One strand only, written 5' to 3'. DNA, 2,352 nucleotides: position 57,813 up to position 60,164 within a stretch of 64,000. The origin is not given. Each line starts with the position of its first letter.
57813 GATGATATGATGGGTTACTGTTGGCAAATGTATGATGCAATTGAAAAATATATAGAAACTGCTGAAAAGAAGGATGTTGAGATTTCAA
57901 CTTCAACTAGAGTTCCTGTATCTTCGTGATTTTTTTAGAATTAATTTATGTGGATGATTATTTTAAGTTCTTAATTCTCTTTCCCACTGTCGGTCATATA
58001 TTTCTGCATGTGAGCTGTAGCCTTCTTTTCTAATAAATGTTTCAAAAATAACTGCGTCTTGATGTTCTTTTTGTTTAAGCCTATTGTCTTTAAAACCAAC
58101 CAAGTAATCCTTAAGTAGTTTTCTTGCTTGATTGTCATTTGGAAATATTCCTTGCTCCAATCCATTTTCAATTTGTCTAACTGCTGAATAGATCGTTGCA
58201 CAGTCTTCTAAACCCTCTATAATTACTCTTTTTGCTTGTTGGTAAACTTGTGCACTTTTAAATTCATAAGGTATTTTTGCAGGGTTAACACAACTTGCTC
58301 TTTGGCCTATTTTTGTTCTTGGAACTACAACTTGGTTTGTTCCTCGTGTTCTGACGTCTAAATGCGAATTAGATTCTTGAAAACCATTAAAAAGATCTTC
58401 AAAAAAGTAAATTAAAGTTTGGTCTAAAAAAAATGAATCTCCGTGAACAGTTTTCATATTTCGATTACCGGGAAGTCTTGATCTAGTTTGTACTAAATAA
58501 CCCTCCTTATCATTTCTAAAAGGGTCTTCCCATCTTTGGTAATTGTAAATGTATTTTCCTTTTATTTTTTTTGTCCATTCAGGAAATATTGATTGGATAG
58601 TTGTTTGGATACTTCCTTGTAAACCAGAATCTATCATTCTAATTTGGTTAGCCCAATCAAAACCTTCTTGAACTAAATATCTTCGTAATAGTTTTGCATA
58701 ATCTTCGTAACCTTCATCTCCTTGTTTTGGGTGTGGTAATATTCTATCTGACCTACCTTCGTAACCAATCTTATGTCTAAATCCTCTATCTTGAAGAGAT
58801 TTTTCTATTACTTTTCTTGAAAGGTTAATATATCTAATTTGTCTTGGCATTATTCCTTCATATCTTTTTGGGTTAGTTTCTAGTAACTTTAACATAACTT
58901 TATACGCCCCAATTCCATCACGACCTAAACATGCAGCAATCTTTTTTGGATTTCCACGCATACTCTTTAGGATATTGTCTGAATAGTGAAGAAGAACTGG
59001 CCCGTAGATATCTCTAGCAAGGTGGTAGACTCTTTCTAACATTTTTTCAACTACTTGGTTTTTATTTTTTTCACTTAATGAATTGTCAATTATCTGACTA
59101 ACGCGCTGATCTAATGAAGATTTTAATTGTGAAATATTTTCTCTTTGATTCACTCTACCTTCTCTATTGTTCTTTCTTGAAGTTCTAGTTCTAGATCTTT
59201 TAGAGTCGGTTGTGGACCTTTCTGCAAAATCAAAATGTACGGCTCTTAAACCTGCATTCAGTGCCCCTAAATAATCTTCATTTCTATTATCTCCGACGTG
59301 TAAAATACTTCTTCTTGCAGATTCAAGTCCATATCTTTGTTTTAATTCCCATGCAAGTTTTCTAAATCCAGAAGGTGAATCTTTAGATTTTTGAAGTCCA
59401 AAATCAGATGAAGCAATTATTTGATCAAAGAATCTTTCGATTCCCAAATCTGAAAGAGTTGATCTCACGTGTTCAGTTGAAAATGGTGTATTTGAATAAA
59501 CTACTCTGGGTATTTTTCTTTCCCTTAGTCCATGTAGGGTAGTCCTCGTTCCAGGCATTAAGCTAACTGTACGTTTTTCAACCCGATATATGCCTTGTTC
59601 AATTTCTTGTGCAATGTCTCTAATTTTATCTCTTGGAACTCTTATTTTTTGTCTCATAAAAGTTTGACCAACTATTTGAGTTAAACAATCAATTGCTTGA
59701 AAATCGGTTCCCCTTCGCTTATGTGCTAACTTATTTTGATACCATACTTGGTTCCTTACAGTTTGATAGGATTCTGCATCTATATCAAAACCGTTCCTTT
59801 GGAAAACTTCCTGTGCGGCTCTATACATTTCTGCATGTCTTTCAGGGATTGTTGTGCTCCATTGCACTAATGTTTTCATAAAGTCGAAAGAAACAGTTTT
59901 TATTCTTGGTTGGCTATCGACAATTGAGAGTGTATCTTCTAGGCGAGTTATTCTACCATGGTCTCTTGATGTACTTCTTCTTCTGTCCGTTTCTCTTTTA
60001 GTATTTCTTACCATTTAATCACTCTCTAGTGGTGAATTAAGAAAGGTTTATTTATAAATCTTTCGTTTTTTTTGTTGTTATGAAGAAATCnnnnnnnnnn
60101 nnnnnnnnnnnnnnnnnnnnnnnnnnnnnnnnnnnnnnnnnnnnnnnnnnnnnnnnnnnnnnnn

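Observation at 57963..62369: Unusual trio on the minus strand: two paralogous degenerate HAD-like proteins (one fused to a J-domain) followed by a vWA protein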

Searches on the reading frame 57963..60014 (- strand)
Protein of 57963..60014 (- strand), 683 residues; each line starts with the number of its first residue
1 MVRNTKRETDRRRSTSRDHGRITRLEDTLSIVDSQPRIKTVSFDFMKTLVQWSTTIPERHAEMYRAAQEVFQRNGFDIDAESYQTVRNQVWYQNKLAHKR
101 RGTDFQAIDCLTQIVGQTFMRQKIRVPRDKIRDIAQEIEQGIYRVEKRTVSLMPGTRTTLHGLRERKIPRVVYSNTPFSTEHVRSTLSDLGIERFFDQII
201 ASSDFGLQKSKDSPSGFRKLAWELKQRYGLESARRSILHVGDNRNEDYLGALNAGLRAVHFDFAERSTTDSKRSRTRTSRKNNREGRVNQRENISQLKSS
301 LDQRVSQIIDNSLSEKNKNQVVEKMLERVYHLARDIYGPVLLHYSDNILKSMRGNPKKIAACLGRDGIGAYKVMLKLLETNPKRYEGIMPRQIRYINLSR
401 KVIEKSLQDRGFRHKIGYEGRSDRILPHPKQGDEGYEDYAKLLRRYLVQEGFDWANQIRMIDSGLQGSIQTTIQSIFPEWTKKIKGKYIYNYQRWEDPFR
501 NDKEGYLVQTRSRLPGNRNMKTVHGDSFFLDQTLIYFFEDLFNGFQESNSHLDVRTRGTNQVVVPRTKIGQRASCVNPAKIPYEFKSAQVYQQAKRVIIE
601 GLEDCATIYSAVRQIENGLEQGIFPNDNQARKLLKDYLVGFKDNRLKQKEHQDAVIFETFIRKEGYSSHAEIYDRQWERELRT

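Call 3: search_protein_families(library=pfam, proteins=[window:57963-60014:-], max_evalue=1)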
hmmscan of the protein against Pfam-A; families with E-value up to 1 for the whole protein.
window:57963-60014:- (683 aa): 5 families
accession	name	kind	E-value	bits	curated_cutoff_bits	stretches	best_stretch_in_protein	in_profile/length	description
PF00702.32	Hydrolase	-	3.8e-14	54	26.4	1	38-255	1-191/191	haloacid dehalogenase-like hydrolase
PF13419.12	HAD_2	-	3.9e-09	37.3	23.8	1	118-259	56-176/178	Haloacid dehalogenase-like hydrolase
PF13344.12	Hydrolase_6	-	0.0042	17.5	27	1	151-205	14-69/101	Haloacid dehalogenase-like hydrolase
PF13242.12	Hydrolase_like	-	0.015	15.6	22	1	228-259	17-46/75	HAD-hyrolase-like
PF15078.11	DUF4545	-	0.02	14.3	27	1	256-327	352-423/465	Domain of unknown function (DUF4545)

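Call 4: search_protein_families(library=ncbifam, proteins=[window:57963-60014:-], max_evalue=1)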
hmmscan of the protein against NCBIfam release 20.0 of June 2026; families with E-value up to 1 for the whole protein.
window:57963-60014:- (683 aa): 17 families
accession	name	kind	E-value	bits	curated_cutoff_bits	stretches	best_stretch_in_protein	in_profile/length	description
TIGR02252.1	DREG-2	subfamily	3.1e-14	53.2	155.2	1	39-259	1-202/203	HAD hydrolase, REG-2-like, family IA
TIGR02253.1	CTE7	subfamily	6.4e-13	49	169.75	1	38-268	2-201/221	TIGR02253 family HAD-type hydrolase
TIGR02254.1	YjjG_YfnB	equivalog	6e-11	42.2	159.9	1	123-271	74-206/223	YjjG family noncanonical pyrimidine nucleotidase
NF053830.1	RUBPPhHalo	equivalog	4.5e-08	33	330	1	39-278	3-220/234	ribulose-1,5-bisphosphate 5-phosphatase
NF009697.0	PRK13222.1-4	equivalog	2.5e-07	30.3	327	1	146-262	89-194/232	phosphoglycolate phosphatase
NF006976.0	PRK09449.1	equivalog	1.6e-06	27.8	183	1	122-270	66-204/225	pyrimidine 5'-nucleotidase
TIGR01428.1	HAD_type_II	equivalog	1.1e-05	25.6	125.4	1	38-259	1-188/197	haloacid dehalogenase type II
TIGR01460.1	HAD-SF-IIA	subfamily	2.8e-05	24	100.15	1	151-204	14-69/246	HAD-IIA family hydrolase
NF009695.0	PRK13222.1-2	equivalog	3.8e-05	23.3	225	1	139-262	81-194/226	phosphoglycolate phosphatase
TIGR01993.1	Pyr-5-nucltdase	equivalog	0.00034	20.5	142.9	1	146-221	79-150/183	pyrimidine 5'-nucleotidase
NF008018.0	PRK10748.1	equivalog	0.0044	16.2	225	1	150-275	112-221/238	5-amino-6-(5-phospho-D-ribitylamino)uracil phosphatase YigB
TIGR01549.1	HAD-SF-IA-v1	subfamily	0.0077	16.7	23.3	1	193-255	98-149/149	HAD-IA family hydrolase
TIGR01459.1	HAD-SF-IIA-hyp4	hypoth_equivalog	0.0081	15.6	103.75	0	154-210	27-84/242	TIGR01459 family HAD-type hydrolase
NF009698.0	PRK13223.1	equivalog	0.017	14.3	466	1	134-262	84-201/272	phosphoglycolate phosphatase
NF002192.0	PRK01059.1-2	equivalog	0.032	13.3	679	1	273-348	26-102/340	protein arginine kinase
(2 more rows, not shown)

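Call 10: find_homologous_proteins(query=window:57963-60014:-)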
Query window:57963-60014:- (683 aa): 2 proteins with E <= 0.001 among 8000 candidates.
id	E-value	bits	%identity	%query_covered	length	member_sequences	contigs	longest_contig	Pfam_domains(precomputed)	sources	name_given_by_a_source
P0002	2.2e-264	897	100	58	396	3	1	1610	-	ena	-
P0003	3.2e-167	576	41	97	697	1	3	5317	PF00702.33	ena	-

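Call 12: find_encoding_contigs(protein=P0003, flank=10000, max_places=3)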
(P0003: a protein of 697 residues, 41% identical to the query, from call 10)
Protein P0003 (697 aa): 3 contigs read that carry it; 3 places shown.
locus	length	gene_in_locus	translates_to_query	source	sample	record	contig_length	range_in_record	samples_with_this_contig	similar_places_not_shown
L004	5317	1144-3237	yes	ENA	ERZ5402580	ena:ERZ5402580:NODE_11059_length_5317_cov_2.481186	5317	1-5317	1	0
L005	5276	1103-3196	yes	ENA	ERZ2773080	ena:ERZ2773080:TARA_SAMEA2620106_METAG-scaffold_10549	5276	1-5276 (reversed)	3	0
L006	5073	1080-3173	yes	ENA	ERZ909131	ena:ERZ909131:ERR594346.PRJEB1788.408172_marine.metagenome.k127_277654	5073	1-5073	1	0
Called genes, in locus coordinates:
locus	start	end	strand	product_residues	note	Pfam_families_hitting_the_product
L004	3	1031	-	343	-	?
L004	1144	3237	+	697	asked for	PF00702:Hydrolase (weak)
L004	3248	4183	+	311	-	-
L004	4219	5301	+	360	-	PF01156:IU_nuc_hydro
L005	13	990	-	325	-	PF01490:Aa_trans, PF03222:Trp_Tyr_perm, PF03845:Spore_permease (weak), PF13520:AA_permease_2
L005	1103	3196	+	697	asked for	PF00702:Hydrolase (weak)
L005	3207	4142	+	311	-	-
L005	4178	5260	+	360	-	PF01156:IU_nuc_hydro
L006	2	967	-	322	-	?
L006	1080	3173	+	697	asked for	PF00702:Hydrolase (weak)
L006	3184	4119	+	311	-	-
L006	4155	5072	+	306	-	?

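Call 18: search_protein_families(library=pfam, proteins=[L004:3248-4183:+], max_evalue=0.1)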
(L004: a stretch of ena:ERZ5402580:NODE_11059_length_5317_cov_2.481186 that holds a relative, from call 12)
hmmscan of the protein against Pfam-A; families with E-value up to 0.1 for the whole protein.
L004:3248-4183:+ (311 aa): 0 families

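Call 44: predict_structure(alignment_id=A4)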
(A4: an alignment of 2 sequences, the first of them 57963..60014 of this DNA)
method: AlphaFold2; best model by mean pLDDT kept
length: 683 residues; sequences in the alignment: 2
mean_pLDDT: 34.6   pTM: 0.24
mean pLDDT of the five models: 34.6, 33.6, 33.3, 32.1, 29.8
residues with pLDDT >= 90: 0; 70-90: 6; 50-70: 47; < 50: 630
segments of 3 or more residues with pLDDT < 50: 1-60, 84-109, 141-683
pLDDT, mean of each block of 10 residues (from residue 1): 25 24 31 31 29 36 59 65 45 36 37 58 67 59 43 34 33 29 38 38 32 38 38 33 34 34 30 26 31 28 31 34 34 29 30 31 30 33 30 30 32 29 33 35 37 29 30 31 35 35 32 38 35 27 27 26 26 24 28 32 35 39 37 42 36 32 32 32 29
secondary structure, 60 per line:
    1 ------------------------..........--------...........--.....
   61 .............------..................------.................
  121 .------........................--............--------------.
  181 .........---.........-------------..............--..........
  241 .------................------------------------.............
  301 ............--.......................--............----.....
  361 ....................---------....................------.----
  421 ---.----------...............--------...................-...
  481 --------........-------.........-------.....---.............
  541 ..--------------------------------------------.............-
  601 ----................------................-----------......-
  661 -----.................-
elements in order (helices of 4 or more, strands of 3 or more residues): H25-34 H43-53 H56-73 H80-97 H104-121 H128-151 H154-165 H180-189 H193-201 H215-228 H231-241 H248-263 H288-312 H315-337 H340-351 H356-380 H390-409 H435-449 H458-476 E489-496 E504-512 E520-524 H528-542 H587-599 H605-620 H627-642 H654-659 H666-682

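Call 85: search_protein_families(library=padloc, proteins=[window:57963-60014:-], max_evalue=0.01)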
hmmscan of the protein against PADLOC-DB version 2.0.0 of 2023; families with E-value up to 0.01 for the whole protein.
window:57963-60014:- (683 aa): 0 families

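Call 92: list_cluster_members(proteins=[window:57963-60014:-, window:60091-61443:-, window:61443-62369:-, P0003, P0006, P0007])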
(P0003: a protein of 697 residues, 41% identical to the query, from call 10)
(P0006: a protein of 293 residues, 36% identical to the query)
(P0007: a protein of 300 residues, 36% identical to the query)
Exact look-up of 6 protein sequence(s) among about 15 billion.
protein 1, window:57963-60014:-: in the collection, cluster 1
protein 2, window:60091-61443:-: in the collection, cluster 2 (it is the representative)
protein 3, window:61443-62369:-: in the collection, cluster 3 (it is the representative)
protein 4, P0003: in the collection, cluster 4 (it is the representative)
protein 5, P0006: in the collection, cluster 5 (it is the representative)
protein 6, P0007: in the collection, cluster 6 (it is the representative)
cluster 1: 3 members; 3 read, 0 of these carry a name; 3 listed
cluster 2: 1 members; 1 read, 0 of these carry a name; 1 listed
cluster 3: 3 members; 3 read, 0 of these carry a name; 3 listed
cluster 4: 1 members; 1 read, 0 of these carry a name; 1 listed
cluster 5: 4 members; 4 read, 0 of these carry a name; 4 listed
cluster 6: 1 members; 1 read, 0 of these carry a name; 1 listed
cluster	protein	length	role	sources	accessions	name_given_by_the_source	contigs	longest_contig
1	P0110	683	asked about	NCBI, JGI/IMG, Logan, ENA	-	-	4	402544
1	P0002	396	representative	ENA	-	-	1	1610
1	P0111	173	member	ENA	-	-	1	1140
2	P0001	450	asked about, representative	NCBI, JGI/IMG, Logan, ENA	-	-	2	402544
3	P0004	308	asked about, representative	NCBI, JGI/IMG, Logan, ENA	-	-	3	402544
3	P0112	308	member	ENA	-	-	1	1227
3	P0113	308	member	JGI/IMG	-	-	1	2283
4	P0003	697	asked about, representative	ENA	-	-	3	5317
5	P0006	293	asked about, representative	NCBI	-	-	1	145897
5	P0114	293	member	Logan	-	-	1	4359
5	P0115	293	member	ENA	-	-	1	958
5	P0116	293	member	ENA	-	-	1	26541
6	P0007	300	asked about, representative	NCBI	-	-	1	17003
